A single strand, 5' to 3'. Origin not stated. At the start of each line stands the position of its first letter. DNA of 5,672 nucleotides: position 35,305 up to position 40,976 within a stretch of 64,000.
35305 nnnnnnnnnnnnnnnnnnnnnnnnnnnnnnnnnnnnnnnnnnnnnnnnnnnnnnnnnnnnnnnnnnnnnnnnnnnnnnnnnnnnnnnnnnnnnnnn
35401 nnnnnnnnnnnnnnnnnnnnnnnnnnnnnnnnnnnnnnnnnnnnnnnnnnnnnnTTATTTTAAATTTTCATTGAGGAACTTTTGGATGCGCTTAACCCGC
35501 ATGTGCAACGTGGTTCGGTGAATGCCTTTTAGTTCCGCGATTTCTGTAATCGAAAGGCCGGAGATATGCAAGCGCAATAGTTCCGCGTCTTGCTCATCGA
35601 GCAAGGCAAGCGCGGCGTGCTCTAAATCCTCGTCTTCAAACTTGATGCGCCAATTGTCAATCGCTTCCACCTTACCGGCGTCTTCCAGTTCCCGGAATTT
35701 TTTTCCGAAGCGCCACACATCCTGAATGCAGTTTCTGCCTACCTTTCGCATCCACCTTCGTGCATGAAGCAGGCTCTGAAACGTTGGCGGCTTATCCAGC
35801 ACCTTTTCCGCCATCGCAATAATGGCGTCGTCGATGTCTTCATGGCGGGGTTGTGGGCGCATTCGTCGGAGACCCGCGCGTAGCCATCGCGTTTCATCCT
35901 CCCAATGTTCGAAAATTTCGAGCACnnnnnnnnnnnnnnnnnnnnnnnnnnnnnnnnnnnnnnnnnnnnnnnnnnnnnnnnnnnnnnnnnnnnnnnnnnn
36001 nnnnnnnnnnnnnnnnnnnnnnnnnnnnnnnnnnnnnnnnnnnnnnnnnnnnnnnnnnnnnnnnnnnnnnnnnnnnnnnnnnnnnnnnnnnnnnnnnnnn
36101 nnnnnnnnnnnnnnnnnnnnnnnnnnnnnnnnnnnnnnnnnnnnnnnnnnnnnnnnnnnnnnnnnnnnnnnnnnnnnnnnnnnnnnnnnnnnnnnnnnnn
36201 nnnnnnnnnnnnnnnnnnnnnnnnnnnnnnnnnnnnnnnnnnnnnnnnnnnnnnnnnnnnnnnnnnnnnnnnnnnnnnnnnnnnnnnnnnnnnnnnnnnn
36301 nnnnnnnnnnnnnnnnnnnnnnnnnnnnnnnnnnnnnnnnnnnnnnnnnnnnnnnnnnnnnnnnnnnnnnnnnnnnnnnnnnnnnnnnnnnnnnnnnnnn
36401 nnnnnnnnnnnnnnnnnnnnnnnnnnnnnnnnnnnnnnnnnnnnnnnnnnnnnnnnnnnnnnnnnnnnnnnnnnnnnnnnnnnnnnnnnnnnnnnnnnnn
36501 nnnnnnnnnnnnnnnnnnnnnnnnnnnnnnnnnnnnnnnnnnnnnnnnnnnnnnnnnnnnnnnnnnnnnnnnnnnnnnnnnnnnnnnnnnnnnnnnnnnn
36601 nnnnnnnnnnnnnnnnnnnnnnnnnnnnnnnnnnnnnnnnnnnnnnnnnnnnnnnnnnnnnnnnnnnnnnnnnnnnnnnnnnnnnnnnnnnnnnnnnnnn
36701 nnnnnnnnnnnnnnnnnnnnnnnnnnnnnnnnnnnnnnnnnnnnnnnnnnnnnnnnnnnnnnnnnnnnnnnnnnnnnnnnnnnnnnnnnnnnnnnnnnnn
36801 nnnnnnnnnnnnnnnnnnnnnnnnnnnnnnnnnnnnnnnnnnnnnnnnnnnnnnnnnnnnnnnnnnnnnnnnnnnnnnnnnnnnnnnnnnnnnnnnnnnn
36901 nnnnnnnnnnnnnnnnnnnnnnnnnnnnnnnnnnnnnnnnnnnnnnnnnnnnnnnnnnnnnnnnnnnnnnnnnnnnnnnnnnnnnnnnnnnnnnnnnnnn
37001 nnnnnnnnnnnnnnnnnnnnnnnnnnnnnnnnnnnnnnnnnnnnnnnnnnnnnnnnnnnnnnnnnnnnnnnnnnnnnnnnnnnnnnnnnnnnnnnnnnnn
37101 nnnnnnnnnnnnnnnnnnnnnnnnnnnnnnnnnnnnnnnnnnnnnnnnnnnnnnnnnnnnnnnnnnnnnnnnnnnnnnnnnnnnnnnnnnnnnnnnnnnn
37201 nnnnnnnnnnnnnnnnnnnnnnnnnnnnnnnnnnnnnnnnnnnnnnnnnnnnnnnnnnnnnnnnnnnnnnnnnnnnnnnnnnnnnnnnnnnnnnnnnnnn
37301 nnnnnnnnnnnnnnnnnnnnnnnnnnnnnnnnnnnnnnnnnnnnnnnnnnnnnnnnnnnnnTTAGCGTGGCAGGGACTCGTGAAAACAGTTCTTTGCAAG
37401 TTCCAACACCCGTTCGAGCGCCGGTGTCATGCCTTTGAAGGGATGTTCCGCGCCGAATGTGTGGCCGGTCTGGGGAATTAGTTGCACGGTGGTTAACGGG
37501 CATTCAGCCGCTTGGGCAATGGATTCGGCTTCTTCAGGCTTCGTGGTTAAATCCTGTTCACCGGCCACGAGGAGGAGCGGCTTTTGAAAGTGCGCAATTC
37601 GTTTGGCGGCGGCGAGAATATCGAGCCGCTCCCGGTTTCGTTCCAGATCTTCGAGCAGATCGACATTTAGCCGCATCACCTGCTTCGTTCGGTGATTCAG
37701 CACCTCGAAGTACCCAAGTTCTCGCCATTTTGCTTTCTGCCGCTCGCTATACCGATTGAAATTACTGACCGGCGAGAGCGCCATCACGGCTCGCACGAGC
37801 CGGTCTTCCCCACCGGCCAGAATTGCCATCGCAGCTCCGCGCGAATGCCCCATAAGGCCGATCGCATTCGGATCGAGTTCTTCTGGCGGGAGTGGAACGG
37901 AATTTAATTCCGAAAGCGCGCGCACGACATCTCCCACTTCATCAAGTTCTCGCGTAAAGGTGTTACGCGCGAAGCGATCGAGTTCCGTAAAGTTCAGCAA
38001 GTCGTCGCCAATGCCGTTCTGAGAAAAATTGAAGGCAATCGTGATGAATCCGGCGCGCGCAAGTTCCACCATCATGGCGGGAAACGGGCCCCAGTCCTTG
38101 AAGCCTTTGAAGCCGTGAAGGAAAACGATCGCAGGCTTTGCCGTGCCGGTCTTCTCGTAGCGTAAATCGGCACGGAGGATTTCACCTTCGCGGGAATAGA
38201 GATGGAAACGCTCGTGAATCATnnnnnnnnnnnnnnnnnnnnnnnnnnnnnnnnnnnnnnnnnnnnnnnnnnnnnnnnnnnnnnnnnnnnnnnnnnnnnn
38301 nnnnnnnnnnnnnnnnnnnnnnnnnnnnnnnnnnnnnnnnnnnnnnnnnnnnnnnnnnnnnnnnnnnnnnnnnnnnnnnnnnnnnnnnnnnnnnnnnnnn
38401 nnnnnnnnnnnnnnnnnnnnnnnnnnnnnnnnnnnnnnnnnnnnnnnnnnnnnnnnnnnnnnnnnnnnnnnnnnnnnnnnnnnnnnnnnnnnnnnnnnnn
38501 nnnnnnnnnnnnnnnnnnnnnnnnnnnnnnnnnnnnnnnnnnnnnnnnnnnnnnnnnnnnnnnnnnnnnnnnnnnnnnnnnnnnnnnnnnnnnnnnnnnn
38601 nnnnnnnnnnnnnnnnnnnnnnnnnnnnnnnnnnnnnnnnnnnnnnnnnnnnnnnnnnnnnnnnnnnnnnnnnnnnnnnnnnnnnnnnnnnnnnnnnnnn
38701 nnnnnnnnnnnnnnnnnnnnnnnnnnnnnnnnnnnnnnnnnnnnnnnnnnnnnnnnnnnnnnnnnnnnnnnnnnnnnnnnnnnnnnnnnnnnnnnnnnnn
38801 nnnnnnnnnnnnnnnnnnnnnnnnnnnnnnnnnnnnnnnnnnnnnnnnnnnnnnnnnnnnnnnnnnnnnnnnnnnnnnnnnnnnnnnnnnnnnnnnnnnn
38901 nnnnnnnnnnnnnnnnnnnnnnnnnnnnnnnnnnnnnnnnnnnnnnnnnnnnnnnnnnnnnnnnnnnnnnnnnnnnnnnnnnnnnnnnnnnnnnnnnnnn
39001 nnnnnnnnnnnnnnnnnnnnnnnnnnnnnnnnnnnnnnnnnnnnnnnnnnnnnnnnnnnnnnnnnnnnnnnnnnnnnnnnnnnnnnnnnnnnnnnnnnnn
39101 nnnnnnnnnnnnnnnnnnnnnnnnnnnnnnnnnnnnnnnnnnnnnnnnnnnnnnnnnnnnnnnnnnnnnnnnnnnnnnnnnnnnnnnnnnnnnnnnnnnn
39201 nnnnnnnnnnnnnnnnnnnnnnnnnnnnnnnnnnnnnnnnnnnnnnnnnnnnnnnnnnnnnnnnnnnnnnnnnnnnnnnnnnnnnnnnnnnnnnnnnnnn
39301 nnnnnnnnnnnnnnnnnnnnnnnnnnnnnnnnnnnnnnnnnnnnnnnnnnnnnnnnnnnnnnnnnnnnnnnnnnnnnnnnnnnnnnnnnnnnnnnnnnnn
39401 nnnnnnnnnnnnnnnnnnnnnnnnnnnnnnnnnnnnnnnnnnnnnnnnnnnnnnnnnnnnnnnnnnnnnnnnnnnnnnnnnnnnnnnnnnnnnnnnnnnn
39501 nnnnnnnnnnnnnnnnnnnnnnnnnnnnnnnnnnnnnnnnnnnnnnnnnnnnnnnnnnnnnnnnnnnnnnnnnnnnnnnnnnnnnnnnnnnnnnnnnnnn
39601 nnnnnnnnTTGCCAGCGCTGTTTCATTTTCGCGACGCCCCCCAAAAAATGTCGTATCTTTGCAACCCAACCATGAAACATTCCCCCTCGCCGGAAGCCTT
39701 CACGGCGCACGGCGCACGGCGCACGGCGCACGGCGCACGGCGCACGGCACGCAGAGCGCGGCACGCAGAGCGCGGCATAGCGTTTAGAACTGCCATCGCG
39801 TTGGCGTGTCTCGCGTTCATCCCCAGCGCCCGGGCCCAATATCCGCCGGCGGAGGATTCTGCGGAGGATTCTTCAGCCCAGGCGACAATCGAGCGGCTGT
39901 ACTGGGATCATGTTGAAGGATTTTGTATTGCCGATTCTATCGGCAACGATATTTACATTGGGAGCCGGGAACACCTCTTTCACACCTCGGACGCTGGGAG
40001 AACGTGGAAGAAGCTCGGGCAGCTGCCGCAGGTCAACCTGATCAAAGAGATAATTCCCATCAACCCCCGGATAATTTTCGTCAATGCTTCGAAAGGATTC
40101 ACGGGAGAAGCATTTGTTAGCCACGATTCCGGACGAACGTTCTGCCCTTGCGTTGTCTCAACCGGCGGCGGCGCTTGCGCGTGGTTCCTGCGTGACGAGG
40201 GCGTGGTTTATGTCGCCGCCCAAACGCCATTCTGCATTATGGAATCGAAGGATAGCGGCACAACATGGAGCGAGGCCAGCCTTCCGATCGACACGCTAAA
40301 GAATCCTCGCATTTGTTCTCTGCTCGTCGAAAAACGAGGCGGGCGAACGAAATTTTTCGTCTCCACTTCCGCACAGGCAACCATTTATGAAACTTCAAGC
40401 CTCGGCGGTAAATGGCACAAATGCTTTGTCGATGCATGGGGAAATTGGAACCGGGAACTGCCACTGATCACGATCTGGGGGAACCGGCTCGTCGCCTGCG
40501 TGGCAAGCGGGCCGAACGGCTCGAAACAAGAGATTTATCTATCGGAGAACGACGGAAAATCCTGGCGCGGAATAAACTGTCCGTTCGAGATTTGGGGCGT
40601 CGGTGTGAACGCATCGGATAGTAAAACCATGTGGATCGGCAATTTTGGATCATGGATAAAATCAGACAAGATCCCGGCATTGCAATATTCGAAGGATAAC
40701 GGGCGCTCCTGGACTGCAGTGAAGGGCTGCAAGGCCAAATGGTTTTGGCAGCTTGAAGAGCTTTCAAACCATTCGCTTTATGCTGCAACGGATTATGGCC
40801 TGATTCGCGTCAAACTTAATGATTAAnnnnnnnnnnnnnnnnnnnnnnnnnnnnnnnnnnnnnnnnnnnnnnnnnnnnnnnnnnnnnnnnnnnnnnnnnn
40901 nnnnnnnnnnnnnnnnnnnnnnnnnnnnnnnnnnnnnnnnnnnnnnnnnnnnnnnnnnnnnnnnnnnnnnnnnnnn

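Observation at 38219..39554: ClpB half-gene that begins inside the M-domain coiled coil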

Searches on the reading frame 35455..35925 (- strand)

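Call 87: search_protein_families(library=pfam, proteins=[window:35455-35925:-], max_evalue=0.001)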
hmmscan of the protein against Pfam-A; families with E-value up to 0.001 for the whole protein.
window:35455-35925:- (156 aa): 4 families
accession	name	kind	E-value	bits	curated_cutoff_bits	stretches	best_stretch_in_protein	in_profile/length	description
PF08281.18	Sigma70_r4_2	-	4e-06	26.8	25.7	1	103-147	5-50/54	Sigma-70, region 4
PF04297.20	UPF0122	-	0.00012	22.7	22.7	1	107-153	16-63/101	Putative helix-turn-helix protein, YlxM / p13 like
PF13556.12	HTH_30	-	0.00014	22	27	1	122-155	11-44/59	PucR C-terminal helix-turn-helix domain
PF13384.12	HTH_23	-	0.00057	20.1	24.6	0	115-142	9-36/50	Homeodomain-like domain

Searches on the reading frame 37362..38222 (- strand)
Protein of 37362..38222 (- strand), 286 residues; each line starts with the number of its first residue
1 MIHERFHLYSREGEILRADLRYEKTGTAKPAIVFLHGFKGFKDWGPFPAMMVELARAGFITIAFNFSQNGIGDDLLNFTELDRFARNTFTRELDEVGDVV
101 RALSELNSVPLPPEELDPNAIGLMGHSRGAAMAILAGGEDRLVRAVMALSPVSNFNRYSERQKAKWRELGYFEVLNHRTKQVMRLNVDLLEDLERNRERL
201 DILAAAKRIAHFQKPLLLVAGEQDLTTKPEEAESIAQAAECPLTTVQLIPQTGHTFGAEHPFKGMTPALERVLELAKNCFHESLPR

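Call 5: search_protein_families(library=pfam, proteins=[window:37362-38222:-], max_evalue=0.01)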
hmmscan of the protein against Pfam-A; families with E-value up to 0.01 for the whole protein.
window:37362-38222:- (286 aa): 11 families
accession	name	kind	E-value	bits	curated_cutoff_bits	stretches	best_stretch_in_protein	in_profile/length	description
PF00561.26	Abhydrolase_1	-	3.9e-12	46.8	25.8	2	196-261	182-245/245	alpha/beta hydrolase fold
PF12697.13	Abhydrolase_6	-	1.7e-09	39.1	26.3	1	32-261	1-211/217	Alpha/beta hydrolase family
PF12146.15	Hydrolase_4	-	1.8e-08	34.4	27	2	28-205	3-160/239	Serine aminopeptidase, S33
PF00326.27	Peptidase_S9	-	4.1e-08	33.4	22.6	1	115-257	60-190/213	Prolyl oligopeptidase family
PF01738.24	DLH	-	4.5e-07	30.1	21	1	24-157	8-135/217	Dienelactone hydrolase family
PF07859.19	Abhydrolase_3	-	1.8e-05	25.1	25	1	96-256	49-208/210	alpha/beta hydrolase fold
PF05448.18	AXE1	-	0.00012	21.5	21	1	29-254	83-303/321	Acetyl xylan esterase (AXE1)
PF20434.5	BD-FAE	-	0.0012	18.8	26.8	0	116-236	86-212/215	BD-FAE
PF03403.19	PAF-AH_p_II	-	0.0015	17.6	20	0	24-65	95-134/372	Platelet-activating factor acetylhydrolase, isoform II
PF07224.18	Chlorophyllase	-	0.0016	17.8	26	1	30-153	43-154/301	Chlorophyllase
PF08840.17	BAAT_C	-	0.002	18.7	20.9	1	116-255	19-159/210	BAAT / Acyl-CoA thioester hydrolase C terminal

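Call 60: search_protein_families(library=ncbifam, proteins=[window:37362-38222:-], max_evalue=0.01)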
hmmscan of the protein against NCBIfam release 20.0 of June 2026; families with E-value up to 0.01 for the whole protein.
window:37362-38222:- (286 aa): 8 families
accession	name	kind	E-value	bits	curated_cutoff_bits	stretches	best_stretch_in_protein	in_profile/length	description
NF047920.1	lactonase_UilS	equivalog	3.4e-08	33.5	400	1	16-148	11-127/285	UilS family quorum-quenching N-acyl-homoserine lactonase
TIGR03056.1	bchO_mg_che_rel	equivalog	2.9e-05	23.2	172.55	1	204-259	211-264/278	alpha/beta fold hydrolase BchO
NF051488.1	bifunc_PcaDC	exception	0.00012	21.3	390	1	206-274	186-251/375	bifunctional 3-oxoadipate enol-lactonase/4-carboxymuconolactone decarboxylase PcaDC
NF011457.0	PRK14875.1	equivalog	0.00015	20.8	307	0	10-43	112-146/372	acetoin dehydrogenase dihydrolipoyllysine-residue acetyltransferase subunit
NF007857.0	PRK10566.1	equivalog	0.00033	20.5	201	1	23-238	21-211/249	esterase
TIGR02427.1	protocat_pcaD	equivalog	0.00047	19.6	255.85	1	207-261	187-239/251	3-oxoadipate enol-lactonase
TIGR03695.1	menH_SHCHC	equivalog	0.00077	19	208.55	0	207-261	189-240/252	2-succinyl-6-hydroxy-2,4-cyclohexadiene-1-carboxylate synthase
NF047580.1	BPSS1187_fam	subfamily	0.0028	17.2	125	1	117-167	108-156/244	BPSS1187 family protein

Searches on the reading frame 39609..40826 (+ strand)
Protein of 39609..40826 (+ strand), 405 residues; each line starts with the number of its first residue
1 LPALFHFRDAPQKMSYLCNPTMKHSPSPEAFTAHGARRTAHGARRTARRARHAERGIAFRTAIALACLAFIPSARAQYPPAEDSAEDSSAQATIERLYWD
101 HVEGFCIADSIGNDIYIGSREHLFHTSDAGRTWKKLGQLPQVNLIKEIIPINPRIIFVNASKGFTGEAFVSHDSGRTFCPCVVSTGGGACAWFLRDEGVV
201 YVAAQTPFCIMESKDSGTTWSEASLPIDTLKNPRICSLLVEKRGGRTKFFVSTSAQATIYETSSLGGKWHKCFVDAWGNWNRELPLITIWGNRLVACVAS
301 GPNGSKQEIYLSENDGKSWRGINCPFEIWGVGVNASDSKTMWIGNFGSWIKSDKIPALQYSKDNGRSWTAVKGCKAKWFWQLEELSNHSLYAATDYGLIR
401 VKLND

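Call 5: search_protein_families(library=pfam, proteins=[window:39609-40826:+], max_evalue=0.01)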
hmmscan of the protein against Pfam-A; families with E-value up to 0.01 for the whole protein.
window:39609-40826:+ (405 aa): 5 families
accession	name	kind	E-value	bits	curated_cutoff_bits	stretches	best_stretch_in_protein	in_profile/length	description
PF15902.12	Sortilin-Vps10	-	2.3e-12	46.9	33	1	305-384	43-125/446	Sortilin, neurotensin receptor 3,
PF13088.12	BNR_2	-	9.2e-07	28.9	31.4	1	124-320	85-249/277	BNR repeat-like domain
PF02012.26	BNR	-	9e-06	25.4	27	0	359-369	1-11/12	BNR/Asp-box repeat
PF14870.12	PSII_BNR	-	7e-05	22.7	27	0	206-278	80-146/303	Photosynthesis system II assembly factor YCF48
PF24316.1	Tli3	-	0.0037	18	27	0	357-371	85-99/129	T6SS Tli3 immunity protein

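Call 87: search_protein_families(library=pfam, proteins=[window:39672-40826:+], max_evalue=0.001)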
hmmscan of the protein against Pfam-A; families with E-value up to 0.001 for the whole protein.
window:39672-40826:+ (384 aa): 4 families
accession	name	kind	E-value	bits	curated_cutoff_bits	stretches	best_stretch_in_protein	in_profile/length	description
PF15902.12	Sortilin-Vps10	-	1.8e-12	47.2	33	1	284-363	43-125/446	Sortilin, neurotensin receptor 3,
PF13088.12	BNR_2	-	7.5e-07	29.2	31.4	0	103-299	85-249/277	BNR repeat-like domain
PF02012.26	BNR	-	6e-06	25.9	27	0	338-348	1-11/12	BNR/Asp-box repeat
PF14870.12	PSII_BNR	-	5.3e-05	23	27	0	184-257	79-146/303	Photosynthesis system II assembly factor YCF48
